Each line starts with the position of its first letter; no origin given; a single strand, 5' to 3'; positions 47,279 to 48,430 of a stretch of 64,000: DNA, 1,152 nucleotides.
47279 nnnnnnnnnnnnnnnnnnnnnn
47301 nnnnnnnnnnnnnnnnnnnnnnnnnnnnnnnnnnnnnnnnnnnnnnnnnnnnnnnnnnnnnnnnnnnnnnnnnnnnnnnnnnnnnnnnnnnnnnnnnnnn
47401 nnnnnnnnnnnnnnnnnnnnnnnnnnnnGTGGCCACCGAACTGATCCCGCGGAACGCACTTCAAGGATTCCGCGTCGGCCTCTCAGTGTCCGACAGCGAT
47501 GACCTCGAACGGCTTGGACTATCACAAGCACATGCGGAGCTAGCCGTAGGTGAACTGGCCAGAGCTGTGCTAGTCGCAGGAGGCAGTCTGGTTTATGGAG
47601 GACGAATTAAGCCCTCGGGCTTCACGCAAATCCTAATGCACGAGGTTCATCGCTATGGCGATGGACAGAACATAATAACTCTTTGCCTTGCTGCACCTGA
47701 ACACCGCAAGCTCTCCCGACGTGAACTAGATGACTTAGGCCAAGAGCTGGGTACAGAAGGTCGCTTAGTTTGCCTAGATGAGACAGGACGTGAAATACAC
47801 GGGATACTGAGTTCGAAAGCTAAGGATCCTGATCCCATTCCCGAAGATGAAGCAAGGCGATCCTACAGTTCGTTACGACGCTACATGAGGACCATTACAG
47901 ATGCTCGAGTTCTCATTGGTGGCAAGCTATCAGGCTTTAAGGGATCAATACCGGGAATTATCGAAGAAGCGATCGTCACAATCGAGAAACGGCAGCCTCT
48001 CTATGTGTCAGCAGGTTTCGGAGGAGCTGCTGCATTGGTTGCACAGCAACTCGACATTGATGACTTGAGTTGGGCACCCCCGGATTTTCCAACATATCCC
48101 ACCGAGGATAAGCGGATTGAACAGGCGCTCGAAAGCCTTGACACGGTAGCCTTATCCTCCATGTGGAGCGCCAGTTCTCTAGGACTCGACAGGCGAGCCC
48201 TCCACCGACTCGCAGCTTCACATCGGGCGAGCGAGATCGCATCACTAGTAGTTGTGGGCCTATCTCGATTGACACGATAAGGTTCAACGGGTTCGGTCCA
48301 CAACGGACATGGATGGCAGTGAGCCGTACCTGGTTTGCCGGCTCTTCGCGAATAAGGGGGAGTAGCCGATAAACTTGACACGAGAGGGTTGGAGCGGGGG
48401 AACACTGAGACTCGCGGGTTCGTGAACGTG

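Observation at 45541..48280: Thoeris-like nucleotide-signalling locus without a recognisable effector: ThsB-like TIR (low GC) + tandem-TIR protein + standalone SLOG/LOG-fold protein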

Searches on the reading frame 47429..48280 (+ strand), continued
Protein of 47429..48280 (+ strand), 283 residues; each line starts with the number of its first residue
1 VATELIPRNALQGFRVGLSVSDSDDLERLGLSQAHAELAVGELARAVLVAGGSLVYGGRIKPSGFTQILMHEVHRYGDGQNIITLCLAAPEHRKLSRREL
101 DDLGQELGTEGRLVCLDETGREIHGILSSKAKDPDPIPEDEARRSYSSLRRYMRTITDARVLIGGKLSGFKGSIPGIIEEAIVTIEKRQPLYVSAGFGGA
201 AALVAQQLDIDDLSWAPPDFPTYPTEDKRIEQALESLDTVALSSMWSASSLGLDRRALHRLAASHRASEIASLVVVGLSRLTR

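Call 99: get_annotated_region(hit=H23, flank=6000)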
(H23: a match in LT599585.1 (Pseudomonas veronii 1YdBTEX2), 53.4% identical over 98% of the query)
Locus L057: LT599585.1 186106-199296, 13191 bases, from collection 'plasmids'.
description: Pseudomonas veronii 1YdBTEX2 genome assembly, plasmid: PVE_plasmid
organism: Pseudomonas veronii 1YdBTEX2 (NCBI taxid 1295141)
taxonomy: Bacteria; Pseudomonadota; Gammaproteobacteria; Pseudomonadales; Pseudomonadaceae; Pseudomonas; Pseudomonas veronii; Pseudomonas veronii 1YdBTEX2
host: -; source: -; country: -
typing (MOB-suite, as given by PLSDB): non-mobilizable; mating-pair formation MPF_F
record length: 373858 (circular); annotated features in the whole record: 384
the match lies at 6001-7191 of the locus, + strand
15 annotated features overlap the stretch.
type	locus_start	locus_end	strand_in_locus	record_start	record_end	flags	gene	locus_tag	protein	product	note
CDS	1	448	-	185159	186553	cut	yxjC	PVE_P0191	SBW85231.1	Uncharacterized transporter YxjC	-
CDS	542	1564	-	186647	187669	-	xylK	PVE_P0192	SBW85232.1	4-hydroxy-2-oxovalerate aldolase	-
CDS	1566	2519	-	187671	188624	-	-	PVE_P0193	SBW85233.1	Acetaldehyde dehydrogenase 3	-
CDS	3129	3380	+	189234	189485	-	-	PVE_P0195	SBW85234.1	hypothetical protein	-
CDS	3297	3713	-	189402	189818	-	-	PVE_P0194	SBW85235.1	integrase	-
CDS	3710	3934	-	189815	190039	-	-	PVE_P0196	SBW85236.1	hypothetical protein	-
CDS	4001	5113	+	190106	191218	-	-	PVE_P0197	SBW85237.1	molecular chaperone Tir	-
CDS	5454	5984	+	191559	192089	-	-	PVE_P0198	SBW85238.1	hypothetical protein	-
CDS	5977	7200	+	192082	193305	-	-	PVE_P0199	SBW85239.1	hypothetical protein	-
CDS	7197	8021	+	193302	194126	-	-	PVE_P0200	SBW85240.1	hypothetical protein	-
CDS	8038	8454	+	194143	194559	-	-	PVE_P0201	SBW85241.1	hypothetical protein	-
CDS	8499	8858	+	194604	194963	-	-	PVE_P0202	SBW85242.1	transposase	-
CDS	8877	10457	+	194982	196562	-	-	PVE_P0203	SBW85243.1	transposase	-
CDS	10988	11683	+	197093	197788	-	-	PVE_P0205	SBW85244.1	hypothetical protein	-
CDS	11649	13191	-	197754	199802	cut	-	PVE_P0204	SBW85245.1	integrase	-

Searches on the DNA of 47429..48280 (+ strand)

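Call 92: search_dna_similar(query=L054:4966-7804:+, collection=ecoli_genomes, mode=near, max_rows=10)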
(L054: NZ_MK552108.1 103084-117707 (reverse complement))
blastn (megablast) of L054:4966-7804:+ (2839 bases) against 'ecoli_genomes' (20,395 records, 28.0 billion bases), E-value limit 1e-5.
Records with a match: 12; places in all: 12; records where one place covers at least 80% of the query: 0.
Genomes with a match: 12 of 5426; with a place that covers at least 80% of the query: 0. Places per genome that has any: lowest 1, median 1, highest 1. On chromosomes: 12 places; on plasmids: 0.
Best place of each record, by identity: 60-80% 12.
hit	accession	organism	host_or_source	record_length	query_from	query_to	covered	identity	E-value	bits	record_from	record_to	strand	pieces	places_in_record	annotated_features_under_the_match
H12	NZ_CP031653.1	Escherichia coli strain UK_Dog_Liverpool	dog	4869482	860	2320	51%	74.3%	4e-166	595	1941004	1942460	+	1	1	toll/interleukin-1 receptor domain-containing protein | hypothetical protein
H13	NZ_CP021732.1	Escherichia coli strain AR_0114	missing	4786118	860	2320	51%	74.3%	4e-166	595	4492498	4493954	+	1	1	toll/interleukin-1 receptor domain-containing protein | hypothetical protein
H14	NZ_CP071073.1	Escherichia coli strain 3347558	Homo sapiens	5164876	860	2320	51%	74.3%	4e-166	595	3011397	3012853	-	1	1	toll/interleukin-1 receptor domain-containing protein | hypothetical protein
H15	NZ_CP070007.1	Escherichia coli strain FDAARGOS_1288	Homo sapiens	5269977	860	2320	51%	74.3%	4e-166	595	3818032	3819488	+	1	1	toll/interleukin-1 receptor domain-containing protein | hypothetical protein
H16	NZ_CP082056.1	Escherichia coli strain MS20675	Homo sapiens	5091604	860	2320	51%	74.3%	4e-166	595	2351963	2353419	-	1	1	toll/interleukin-1 receptor domain-containing protein | hypothetical protein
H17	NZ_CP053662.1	Escherichia coli strain eco-241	Homo sapiens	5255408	860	2320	51%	74.3%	4e-166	595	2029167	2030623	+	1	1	toll/interleukin-1 receptor domain-containing protein | hypothetical protein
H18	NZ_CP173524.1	Escherichia coli strain 98212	Homo sapiens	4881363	860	2320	51%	74.3%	4e-166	595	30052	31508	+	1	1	toll/interleukin-1 receptor domain-containing protein | hypothetical protein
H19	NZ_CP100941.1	Escherichia coli strain ET625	Hoplobatrachus rugulosus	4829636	860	2320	51%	74.3%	4e-166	595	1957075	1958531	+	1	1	toll/interleukin-1 receptor domain-containing protein | hypothetical protein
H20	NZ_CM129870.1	Escherichia coli strain PCP06238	seawater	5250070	860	2320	51%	74.3%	4e-166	595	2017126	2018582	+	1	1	toll/interleukin-1 receptor domain-containing protein | hypothetical protein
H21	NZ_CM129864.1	Escherichia coli strain SW070910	wastewater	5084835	860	2320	51%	74.3%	4e-166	595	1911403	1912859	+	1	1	toll/interleukin-1 receptor domain-containing protein | hypothetical protein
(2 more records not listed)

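Call 94: get_annotated_region(hit=H12, flank=8000)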
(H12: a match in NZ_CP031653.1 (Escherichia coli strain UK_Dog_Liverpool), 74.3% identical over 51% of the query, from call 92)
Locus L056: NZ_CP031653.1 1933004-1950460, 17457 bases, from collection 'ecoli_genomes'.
description: Escherichia coli strain UK_Dog_Liverpool chromosome, complete genome
organism: Escherichia coli strain UK_Dog_Liverpool (NCBI taxid 562)
replicon: chromosome; assembly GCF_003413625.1
host: dog; source: foreleg infected wound; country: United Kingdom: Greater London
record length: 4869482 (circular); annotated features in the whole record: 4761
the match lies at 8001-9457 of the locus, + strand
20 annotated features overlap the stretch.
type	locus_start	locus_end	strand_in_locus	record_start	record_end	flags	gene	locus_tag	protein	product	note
CDS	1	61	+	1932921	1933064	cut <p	-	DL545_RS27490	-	cobalamin biosynthesis protein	incomplete; partial in the middle of a contig; missing N-terminus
CDS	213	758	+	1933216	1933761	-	cobU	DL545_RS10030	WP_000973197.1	bifunctional adenosylcobinamide kinase/adenosylcobinamide-phosphate guanylyltransferase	-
CDS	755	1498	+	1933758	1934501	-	cobS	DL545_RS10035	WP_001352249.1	adenosylcobinamide-GDP ribazoletransferase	-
CDS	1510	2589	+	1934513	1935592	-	cobT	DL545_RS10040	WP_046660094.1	nicotinate-nucleotide--dimethylbenzimidazole phosphoribosyltransferase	-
CDS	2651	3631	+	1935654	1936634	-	ldtA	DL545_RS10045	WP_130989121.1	L,D-transpeptidase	-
CDS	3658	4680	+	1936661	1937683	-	istA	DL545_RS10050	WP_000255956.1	IS21-like element IS100 family transposase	-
CDS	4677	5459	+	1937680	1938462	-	istB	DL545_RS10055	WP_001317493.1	IS21-like element IS100kyp family helper ATPase IstB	-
CDS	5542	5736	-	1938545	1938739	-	-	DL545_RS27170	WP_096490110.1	hypothetical protein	-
CDS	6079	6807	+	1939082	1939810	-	-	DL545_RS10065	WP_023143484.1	hypothetical protein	-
CDS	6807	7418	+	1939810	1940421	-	-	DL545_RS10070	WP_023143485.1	TIR domain-containing protein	-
CDS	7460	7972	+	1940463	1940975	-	-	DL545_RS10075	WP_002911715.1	TIR domain-containing protein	-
CDS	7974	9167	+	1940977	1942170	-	-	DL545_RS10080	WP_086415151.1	toll/interleukin-1 receptor domain-containing protein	-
CDS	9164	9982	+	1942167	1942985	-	-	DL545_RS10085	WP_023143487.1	hypothetical protein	-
CDS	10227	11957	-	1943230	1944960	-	-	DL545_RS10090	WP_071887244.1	ATP-binding protein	-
CDS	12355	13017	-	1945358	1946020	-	-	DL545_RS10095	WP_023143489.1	hypothetical protein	-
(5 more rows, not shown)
